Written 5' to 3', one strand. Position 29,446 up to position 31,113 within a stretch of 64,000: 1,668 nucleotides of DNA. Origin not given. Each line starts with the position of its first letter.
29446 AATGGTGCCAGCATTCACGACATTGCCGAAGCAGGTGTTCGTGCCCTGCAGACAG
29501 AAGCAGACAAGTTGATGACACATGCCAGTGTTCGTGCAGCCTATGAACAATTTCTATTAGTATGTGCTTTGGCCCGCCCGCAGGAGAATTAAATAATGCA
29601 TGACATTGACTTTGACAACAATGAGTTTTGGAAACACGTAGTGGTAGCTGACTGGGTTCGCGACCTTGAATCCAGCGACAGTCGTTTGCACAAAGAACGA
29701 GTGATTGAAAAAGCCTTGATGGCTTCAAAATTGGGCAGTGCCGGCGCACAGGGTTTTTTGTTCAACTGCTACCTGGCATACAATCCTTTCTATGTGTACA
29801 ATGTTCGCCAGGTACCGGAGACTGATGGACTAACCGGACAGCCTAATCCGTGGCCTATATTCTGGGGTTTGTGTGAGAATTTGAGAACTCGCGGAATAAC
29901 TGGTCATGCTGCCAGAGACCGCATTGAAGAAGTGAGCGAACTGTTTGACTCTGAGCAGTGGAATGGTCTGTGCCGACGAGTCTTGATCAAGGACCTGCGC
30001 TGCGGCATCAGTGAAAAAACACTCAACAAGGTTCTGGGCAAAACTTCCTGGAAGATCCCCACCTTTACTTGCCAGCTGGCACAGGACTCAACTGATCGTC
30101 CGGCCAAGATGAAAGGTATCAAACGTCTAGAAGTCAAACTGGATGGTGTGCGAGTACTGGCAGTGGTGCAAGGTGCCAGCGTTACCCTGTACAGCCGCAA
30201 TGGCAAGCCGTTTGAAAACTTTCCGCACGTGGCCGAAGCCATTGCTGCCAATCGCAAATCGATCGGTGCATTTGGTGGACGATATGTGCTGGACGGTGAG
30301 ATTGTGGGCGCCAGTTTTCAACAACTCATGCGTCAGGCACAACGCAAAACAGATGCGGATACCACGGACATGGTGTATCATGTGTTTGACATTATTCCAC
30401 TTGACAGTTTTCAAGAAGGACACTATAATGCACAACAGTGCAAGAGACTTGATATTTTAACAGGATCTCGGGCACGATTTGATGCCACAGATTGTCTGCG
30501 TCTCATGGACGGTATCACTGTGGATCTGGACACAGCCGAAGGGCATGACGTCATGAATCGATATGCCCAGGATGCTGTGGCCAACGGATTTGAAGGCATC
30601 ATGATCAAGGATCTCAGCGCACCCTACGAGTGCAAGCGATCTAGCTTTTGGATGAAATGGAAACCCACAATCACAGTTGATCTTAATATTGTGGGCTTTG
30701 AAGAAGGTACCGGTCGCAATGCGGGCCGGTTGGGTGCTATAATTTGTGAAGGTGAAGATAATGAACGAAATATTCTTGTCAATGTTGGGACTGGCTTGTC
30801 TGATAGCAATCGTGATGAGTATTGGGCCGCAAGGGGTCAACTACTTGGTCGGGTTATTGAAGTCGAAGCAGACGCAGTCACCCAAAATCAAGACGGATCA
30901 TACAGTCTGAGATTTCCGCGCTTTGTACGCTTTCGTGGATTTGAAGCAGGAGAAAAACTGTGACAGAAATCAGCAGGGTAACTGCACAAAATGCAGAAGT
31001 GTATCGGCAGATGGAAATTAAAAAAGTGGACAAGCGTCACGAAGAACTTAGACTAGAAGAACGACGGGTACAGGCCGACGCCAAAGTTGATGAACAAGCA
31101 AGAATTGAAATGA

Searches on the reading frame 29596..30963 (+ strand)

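Call 70: search_protein_families(library=pfam, proteins=[window:29596-30963:+], max_evalue=0.001)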
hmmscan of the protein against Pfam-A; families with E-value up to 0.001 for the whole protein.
window:29596-30963:+ (455 aa): 3 families
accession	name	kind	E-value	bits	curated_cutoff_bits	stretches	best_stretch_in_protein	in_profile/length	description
PF01068.26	DNA_ligase_A_M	-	5.7e-20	72.3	26.2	1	171-356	16-204/204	ATP dependent DNA ligase domain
PF14743.12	DNA_ligase_OB_2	-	6.8e-11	42.5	28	1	370-447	1-66/66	DNA ligase OB-like domain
PF09414.15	RNA_ligase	-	4.6e-05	24.1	27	1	179-356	6-171/171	RNA ligase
